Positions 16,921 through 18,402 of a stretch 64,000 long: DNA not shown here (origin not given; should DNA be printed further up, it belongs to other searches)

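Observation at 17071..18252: Lone GbcA-type Rieske oxygenase alpha subunit without adjacent reductase, heading the EctC-EctC operon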

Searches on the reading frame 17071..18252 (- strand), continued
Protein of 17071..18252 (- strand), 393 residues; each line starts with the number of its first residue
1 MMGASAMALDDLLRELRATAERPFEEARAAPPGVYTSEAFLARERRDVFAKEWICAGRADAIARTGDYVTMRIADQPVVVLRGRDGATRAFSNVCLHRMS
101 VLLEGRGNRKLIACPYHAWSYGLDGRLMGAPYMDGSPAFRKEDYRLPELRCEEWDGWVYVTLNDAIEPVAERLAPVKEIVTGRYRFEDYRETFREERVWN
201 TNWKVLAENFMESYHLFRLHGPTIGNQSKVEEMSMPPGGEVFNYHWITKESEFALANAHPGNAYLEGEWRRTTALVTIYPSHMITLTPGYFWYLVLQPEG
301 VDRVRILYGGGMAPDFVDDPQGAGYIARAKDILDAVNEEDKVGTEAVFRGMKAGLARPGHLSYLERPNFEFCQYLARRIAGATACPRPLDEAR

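Call 16: find_related_loci(query=A1, collection=genome_contigs, flank=10000)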
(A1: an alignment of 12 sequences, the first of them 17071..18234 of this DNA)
Query A1 (387 aa) in genome_contigs; peptide patterns used: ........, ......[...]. (x = any residue, [..] = any of these).
600 stretches matched a pattern (row limit reached: there are more); 598 encode a relative of the query (tblastn E <= 1e-3); the best 80 are kept; 80 distinct loci.
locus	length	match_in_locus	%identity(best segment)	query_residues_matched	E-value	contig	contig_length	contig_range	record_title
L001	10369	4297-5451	74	2-386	0e+0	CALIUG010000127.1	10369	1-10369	MAG: uncultured Alphaproteobacteria bacterium isolate S1_Bin_Bin_233_1 genome assembly, contig: c_000001328899, whole ge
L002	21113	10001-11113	64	5-377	3e-162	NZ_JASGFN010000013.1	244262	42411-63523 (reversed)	MAG: Paraburkholderia sp. isolate 1H005 JMF-2111-06-0001.hyb.bin.5_12, whole genome shotgun sequence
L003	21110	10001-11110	63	5-375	1e-159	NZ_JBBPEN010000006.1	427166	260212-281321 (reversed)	Paraburkholderia diazotrophica strain JPY565 NODE_6_length_427166_cov_52.055803, whole genome shotgun sequence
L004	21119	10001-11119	61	1-374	2e-156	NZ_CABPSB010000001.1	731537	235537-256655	Pandoraea anhela strain LMG 31108, whole genome shotgun sequence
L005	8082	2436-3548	60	5-376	2e-156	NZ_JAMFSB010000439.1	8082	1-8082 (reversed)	MAG: Paraburkholderia sp. isolate NGEE_A_bin36 k127_1964381, whole genome shotgun sequence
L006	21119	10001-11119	59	1-374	8e-154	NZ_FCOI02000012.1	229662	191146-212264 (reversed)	Caballeronia temeraria isolate LMG 29319 contig000012, whole genome shotgun sequence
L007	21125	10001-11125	59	1-376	3e-152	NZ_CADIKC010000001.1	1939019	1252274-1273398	Paraburkholderia sediminicola strain LMG 24238 isolate LMG 24238, whole genome shotgun sequence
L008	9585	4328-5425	58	9-375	6e-149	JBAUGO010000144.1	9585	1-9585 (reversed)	MAG: Anderseniella sp. isolate MFD03256_ilm_asm_bin2 k127_132980, whole genome shotgun sequence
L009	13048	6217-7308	57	9-373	2e-145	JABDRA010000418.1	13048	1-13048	MAG: Anderseniella sp. isolate Site_C17 k127_572752, whole genome shotgun sequence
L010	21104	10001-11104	58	7-375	3e-145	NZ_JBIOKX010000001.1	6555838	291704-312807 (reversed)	Methylobacterium alsaeris strain MA0201 contig_2, whole genome shotgun sequence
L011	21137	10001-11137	73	2-380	0e+0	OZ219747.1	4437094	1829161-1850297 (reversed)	MAG: Alphaproteobacteria bacterium isolate aa463369-b140-4e10-bdcd-729ab9309ae6 genome assembly, chromosome: 2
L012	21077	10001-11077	56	16-375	2e-142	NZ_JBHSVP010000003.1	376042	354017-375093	Paracoccus cavernae strain CECT 8482 tig00000012_pilon, whole genome shotgun sequence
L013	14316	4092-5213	56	1-375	3e-141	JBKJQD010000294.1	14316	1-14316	MAG: Aestuariivirga sp. isolate ant_bin.486 S1Ck117_5121873_flag_1_multi_12.9932_len_14316, whole genome shotgun sequenc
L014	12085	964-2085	58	4-378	6e-140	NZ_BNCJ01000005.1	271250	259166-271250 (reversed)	Seohaeicola zhoushanensis strain KCTC 42650 sequence05, whole genome shotgun sequence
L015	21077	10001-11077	58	17-376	2e-139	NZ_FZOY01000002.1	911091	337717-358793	Tropicimonas sediminicola strain DSM 29339, whole genome shotgun sequence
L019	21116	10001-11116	57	9-381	8e-138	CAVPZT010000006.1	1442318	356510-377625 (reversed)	MAG: uncultured Alphaproteobacteria bacterium isolate MFD09964.bin.1.372 genome assembly, contig: contig_587, whole geno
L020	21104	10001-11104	56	5-373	5e-137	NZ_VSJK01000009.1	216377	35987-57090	Oceaniovalibus sp. ACAM 378 NODE_9_length_216377_cov_90.1024, whole genome shotgun sequence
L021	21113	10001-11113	56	5-376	1e-136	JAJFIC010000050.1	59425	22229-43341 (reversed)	MAG: Rhodobacteraceae bacterium isolate OFTM224 OFTM224_49, whole genome shotgun sequence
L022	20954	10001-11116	54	4-376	3e-136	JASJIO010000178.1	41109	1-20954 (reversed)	MAG: Amylibacter sp. isolate ArBW.bin.75 ArBW_k141_64020, whole genome shotgun sequence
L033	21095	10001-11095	54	8-373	7e-130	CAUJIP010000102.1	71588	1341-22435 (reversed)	MAG: Pseudomonadota bacterium isolate KLAP11 genome assembly, contig: KLAP11_326977, whole genome shotgun sequence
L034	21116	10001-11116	54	1-373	9e-129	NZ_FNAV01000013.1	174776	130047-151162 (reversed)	Salipiger thiooxidans strain DSM 10146, whole genome shotgun sequence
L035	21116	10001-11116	53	7-379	1e-127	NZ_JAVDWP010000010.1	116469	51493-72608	Pseudotabrizicola sp. 4114 Ga0454472_10, whole genome shotgun sequence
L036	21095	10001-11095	55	9-373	3e-132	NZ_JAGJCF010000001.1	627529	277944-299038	Jiella mangrovi strain KSK16Y-1 Scaffold1_1, whole genome shotgun sequence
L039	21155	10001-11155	55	1-382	5e-136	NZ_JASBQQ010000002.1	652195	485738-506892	Defluviimonas aestuarii strain JCM 18630 NODE_2_length_652195_cov_145.368663, whole genome shotgun sequence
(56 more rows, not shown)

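Call 20: find_encoding_contigs(protein=P0001, flank=10000, max_places=3)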
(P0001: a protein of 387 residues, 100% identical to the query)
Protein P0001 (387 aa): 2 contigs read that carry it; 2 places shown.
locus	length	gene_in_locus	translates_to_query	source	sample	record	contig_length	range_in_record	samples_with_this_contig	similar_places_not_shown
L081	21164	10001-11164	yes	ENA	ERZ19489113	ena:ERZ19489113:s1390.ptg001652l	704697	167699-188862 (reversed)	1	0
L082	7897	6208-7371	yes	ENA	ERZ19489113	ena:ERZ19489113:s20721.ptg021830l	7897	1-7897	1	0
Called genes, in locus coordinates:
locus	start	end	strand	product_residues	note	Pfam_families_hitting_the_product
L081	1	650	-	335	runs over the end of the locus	PF00491:Arginase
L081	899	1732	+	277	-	PF04248:NTP_transf_9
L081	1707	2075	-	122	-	PF10067:DUF2306 (weak)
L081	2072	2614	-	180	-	PF02627:CMD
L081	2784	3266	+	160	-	PF05014:Nuc_deoxyrib_tr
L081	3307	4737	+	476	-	PF00282:Pyridoxal_deC, PF00155:Aminotran_1_2 (weak), PF01212:Beta_elim_lyase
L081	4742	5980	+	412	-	PF00266:Aminotran_5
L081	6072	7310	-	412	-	PF13173:AAA_14, PF13635:DUF4143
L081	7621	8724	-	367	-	PF24827:AstE_AspA_cat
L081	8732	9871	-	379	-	PF24827:AstE_AspA_cat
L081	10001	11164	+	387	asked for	PF00355:Rieske, PF00848:Ring_hydroxyl_A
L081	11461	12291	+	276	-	PF06339:Ectoine_synth, PF07883:Cupin_2 (weak), PF02311:AraC_binding (faint), PF06339:Ectoine_synth, PF07883:Cupin_2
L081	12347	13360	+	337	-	PF22636:FlK, PF01323:DSBA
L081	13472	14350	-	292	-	PF00892:EamA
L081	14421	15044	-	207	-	-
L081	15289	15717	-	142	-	-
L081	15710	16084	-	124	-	PF06296:RelE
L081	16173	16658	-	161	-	-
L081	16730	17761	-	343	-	PF13191:AAA_16 (faint), PF00005:ABC_tran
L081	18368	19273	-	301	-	-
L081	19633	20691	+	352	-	PF14226:DIOX_N, PF03171:2OG-FeII_Oxy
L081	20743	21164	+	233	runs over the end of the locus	PF00547:Urease_gamma, PF00699:Urease_beta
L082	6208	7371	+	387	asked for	PF00355:Rieske, PF00848:Ring_hydroxyl_A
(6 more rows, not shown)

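Call 21: find_encoding_contigs(protein=P0004, flank=10000, max_places=3)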
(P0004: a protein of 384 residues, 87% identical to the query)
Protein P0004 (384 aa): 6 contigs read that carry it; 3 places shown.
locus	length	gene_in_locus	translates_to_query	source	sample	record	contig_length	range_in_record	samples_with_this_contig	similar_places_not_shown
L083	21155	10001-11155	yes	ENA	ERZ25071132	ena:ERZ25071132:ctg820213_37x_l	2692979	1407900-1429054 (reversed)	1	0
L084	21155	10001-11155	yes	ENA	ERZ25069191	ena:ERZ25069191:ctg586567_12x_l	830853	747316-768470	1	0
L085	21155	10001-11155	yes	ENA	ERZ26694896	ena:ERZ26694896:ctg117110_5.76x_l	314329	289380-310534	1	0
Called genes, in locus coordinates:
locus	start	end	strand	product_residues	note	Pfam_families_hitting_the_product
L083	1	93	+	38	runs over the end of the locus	-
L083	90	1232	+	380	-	PF07433:DUF1513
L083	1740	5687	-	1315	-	-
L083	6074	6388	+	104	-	-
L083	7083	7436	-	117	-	-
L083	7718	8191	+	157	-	-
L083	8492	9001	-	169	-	PF00578:AhpC-TSA (weak), PF08534:Redoxin (weak)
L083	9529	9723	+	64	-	-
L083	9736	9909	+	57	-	-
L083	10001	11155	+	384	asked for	PF00355:Rieske, PF00848:Ring_hydroxyl_A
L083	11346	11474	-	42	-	-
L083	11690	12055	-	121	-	-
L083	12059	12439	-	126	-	-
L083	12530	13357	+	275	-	PF00174:Oxidored_molyb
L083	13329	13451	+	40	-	-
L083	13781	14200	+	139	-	-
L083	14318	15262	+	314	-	PF00581:Rhodanese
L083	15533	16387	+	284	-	PF04116:FA_hydroxylase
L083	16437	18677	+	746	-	PF03190:Thioredox_DsbH, PF13899:Thioredoxin_7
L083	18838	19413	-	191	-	PF11845:Tll0287-like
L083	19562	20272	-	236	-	-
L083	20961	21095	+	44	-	-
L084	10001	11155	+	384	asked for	PF00355:Rieske, PF00848:Ring_hydroxyl_A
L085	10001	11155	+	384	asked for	PF00355:Rieske, PF00848:Ring_hydroxyl_A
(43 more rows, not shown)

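Call 23: find_encoding_contigs(protein=P0009, flank=10000, max_places=1)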
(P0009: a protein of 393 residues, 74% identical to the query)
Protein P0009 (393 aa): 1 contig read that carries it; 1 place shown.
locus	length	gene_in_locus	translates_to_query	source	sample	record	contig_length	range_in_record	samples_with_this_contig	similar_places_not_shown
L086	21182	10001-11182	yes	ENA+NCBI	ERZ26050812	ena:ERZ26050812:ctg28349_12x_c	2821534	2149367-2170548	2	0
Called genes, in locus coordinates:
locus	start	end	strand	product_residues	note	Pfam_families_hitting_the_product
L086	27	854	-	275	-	PF02633:Creatininase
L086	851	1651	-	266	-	PF00459:Inositol_P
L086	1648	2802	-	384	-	PF02771:Acyl-CoA_dh_N, PF02770:Acyl-CoA_dh_M, PF00441:Acyl-CoA_dh_1, PF08028:Acyl-CoA_dh_2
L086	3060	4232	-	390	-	PF06559:DCD_N, PF22769:DCD, PF22569:DCD_C, PF22769:DCD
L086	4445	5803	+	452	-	PF01134:GIDA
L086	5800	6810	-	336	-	PF00494:SQS_PSY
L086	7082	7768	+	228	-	PF00293:NUDIX (faint)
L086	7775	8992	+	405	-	PF07690:MFS_1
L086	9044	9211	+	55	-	PF00471:Ribosomal_L33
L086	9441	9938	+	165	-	-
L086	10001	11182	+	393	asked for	PF00355:Rieske, PF00848:Ring_hydroxyl_A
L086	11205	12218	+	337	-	PF00389:2-Hacid_dh, PF02826:2-Hacid_dh_C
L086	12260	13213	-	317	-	PF01156:IU_nuc_hydro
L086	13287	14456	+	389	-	PF00465:Fe-ADH, PF13685:Fe-ADH_2, PF25137:ADH_Fe_C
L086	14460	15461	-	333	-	PF01244:Peptidase_M19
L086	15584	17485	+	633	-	PF03781:FGE-sulfatase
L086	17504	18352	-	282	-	PF12146:Hydrolase_4, PF00561:Abhydrolase_1, PF12697:Abhydrolase_6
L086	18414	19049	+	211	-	PF02798:GST_N, PF13417:GST_N_3, PF13409:GST_N_2 (weak), PF00043:GST_C (faint), PF14497:GST_C_3 (weak)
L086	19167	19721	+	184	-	PF00313:CSD, PF08206:OB_RNB (faint), PF22707:S1CSD-TOTE-2 (faint), PF00313:CSD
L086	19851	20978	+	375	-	PF01547:SBP_bac_1 (weak), PF13416:SBP_bac_8, PF13343:SBP_bac_6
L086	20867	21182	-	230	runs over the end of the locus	PF01968:Hydantoinase_A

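Call 24: find_encoding_contigs(protein=P0013, flank=10000, max_places=1)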
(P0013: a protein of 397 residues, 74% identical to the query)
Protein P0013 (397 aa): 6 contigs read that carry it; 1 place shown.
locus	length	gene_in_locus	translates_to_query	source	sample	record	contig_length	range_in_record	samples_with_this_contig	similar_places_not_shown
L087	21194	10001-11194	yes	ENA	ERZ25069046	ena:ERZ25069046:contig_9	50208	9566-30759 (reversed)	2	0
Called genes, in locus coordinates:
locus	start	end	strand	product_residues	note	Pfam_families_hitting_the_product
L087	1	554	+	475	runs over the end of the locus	PF01565:FAD_binding_4, PF02913:FAD-oxidase_C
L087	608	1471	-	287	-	PF00528:BPD_transp_1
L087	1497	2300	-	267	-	PF00005:ABC_tran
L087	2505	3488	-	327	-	PF13379:NMT1_2, PF09084:NMT1, PF12974:Phosphonate-bd (faint)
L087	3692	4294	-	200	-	PF09837:DUF2064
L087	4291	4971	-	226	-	PF00535:Glycos_transf_2, PF13641:Glyco_tranf_2_3 (weak)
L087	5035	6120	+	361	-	PF04055:Radical_SAM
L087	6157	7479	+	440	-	PF00999:Na_H_Exchanger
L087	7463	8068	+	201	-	PF01351:RNase_HII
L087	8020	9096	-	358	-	PF00730:HhH-GPD, PF00633:HHH (weak), PF14815:NUDIX_4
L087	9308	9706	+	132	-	PF05258:DciA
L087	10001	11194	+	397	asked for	PF00355:Rieske, PF00848:Ring_hydroxyl_A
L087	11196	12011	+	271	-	PF06339:Ectoine_synth, PF07883:Cupin_2 (weak)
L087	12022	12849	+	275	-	PF06339:Ectoine_synth, PF07883:Cupin_2 (weak)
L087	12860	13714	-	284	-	PF02668:TauD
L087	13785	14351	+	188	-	-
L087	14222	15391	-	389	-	PF03054:tRNA_Me_trans, PF20259:tRNA_Me_trans_M, PF20258:tRNA_Me_trans_C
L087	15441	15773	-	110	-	PF00111:Fer2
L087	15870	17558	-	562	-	PF02538:Hydantoinase_B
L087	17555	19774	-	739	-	PF05378:Hydant_A_N, PF01968:Hydantoinase_A, PF19278:Hydant_A_C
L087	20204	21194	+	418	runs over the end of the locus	PF12832:MFS_1_like, PF07690:MFS_1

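Call 25: find_encoding_contigs(protein=P0079, flank=10000, max_places=1)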
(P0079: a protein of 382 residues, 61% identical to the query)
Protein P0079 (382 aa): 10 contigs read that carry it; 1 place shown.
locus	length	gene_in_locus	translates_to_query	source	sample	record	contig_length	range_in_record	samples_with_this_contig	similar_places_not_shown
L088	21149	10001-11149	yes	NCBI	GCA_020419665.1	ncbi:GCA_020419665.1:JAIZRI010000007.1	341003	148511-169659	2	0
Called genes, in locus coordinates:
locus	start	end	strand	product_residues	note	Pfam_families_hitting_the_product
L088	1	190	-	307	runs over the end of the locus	PF00126:HTH_1, PF03466:LysR_substrate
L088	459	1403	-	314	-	PF06719:AraC_N, PF00165:HTH_AraC (faint), PF12833:HTH_18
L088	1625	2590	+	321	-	-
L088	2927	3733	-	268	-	PF00596:Aldolase_II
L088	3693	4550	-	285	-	PF00005:ABC_tran, PF02463:SMC_N (faint), PF13304:AAA_21 (weak)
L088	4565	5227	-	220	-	PF00528:BPD_transp_1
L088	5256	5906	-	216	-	PF00528:BPD_transp_1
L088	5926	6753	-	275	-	PF00497:SBP_bac_3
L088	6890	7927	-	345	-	PF00126:HTH_1, PF03466:LysR_substrate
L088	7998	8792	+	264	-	PF05721:PhyH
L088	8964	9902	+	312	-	PF00126:HTH_1, PF03466:LysR_substrate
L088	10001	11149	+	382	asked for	PF00355:Rieske, PF00848:Ring_hydroxyl_A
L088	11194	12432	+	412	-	PF00005:ABC_tran, PF08402:TOBE_2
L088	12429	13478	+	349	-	PF01547:SBP_bac_1, PF13416:SBP_bac_8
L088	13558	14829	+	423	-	PF00528:BPD_transp_1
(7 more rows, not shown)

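Call 33: find_encoding_contigs(protein=P0003, flank=8000, max_places=1)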
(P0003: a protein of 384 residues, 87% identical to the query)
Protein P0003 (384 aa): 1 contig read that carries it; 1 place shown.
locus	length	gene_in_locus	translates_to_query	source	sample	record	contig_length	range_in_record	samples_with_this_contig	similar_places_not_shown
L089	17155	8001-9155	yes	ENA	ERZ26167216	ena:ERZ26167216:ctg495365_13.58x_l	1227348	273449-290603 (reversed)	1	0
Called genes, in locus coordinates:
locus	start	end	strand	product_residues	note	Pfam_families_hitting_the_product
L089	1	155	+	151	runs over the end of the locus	-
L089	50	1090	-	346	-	-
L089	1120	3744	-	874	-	-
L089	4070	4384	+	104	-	-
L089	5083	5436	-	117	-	-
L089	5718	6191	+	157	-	-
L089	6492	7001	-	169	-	PF00578:AhpC-TSA (weak), PF08534:Redoxin (weak)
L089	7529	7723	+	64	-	-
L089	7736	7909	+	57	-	-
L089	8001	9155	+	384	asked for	PF00355:Rieske, PF00848:Ring_hydroxyl_A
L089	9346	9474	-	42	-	-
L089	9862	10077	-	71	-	-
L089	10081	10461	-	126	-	-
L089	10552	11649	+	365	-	PF00174:Oxidored_molyb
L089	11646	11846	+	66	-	-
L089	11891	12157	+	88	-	-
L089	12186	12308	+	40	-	-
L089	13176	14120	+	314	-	PF00581:Rhodanese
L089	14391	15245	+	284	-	PF04116:FA_hydroxylase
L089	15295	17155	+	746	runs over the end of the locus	PF03190:Thioredox_DsbH, PF13899:Thioredoxin_7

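Call 34: find_encoding_contigs(protein=P0007, flank=8000, max_places=1)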
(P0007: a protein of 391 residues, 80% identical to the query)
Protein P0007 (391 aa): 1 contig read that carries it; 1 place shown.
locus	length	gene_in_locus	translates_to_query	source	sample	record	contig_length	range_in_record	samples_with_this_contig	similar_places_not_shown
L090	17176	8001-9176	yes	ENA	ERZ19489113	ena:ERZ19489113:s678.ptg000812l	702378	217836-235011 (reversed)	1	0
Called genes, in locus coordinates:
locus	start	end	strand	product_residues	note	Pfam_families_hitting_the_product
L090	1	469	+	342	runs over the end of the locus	PF05544:Pro_racemase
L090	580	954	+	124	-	PF05899:Cupin_3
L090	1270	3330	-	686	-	PF00724:Oxidored_FMN, PF00070:Pyr_redox (faint), PF03486:HI0933_like (faint), PF07992:Pyr_redox_2, PF13450:NAD_binding_8 (weak), PF22620:OYE-like_second_a-b (weak)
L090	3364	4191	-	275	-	PF00005:ABC_tran, PF13304:AAA_21 (faint)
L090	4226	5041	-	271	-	PF00528:BPD_transp_1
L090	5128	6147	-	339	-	PF13379:NMT1_2 (faint), PF09084:NMT1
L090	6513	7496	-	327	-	PF03773:ArsP_1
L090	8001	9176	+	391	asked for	PF00355:Rieske, PF00848:Ring_hydroxyl_A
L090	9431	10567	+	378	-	PF01547:SBP_bac_1, PF13416:SBP_bac_8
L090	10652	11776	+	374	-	PF00355:Rieske, PF00848:Ring_hydroxyl_A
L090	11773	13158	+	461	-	PF01979:Amidohydro_1, PF07969:Amidohydro_3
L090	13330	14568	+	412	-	PF00202:Aminotran_3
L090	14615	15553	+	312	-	PF05853:BKACE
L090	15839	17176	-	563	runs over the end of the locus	PF00732:GMC_oxred_N, PF00890:FAD_binding_2 (faint), PF01266:DAO (faint), PF05834:Lycopene_cycl (weak), PF13450:NAD_binding_8 (faint), PF05199:GMC_oxred_C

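Call 35: find_encoding_contigs(protein=P0010, flank=8000, max_places=2)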
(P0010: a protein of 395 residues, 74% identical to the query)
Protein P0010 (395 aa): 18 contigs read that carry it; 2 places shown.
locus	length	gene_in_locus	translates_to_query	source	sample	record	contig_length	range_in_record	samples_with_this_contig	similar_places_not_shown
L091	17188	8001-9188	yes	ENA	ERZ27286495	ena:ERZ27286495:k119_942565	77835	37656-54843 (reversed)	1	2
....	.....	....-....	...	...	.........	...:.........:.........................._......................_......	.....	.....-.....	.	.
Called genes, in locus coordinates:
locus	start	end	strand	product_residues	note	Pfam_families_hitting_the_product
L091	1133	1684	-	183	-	PF02627:CMD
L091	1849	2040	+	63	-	-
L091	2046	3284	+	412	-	PF00266:Aminotran_5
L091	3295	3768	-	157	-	PF00083:Sugar_tr, PF07690:MFS_1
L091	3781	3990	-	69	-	-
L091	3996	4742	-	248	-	PF00106:adh_short, PF01370:Epimerase (weak), PF08659:KR, PF13561:adh_short_C2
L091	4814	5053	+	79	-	-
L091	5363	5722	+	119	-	-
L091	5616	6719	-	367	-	PF24827:AstE_AspA_cat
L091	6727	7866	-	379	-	PF24827:AstE_AspA_cat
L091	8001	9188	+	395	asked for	PF00355:Rieske, PF00848:Ring_hydroxyl_A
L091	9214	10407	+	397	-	PF01571:GCV_T, PF08669:GCV_T_C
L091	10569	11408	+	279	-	PF06339:Ectoine_synth, PF07883:Cupin_2 (weak), PF06339:Ectoine_synth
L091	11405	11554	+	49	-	-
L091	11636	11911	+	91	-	-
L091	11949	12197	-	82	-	-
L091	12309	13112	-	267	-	PF00561:Abhydrolase_1, PF12697:Abhydrolase_6, PF12146:Hydrolase_4, PF03096:Ndr (weak)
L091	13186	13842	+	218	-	PF02798:GST_N, PF13417:GST_N_3, PF13409:GST_N_2, PF00043:GST_C (weak)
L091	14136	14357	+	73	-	-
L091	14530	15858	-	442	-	PF01979:Amidohydro_1, PF07969:Amidohydro_3 (faint), PF12890:DHOase (weak)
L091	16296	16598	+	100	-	PF13487:HD_5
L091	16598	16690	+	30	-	-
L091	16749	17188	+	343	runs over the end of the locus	PF01717:Meth_synt_2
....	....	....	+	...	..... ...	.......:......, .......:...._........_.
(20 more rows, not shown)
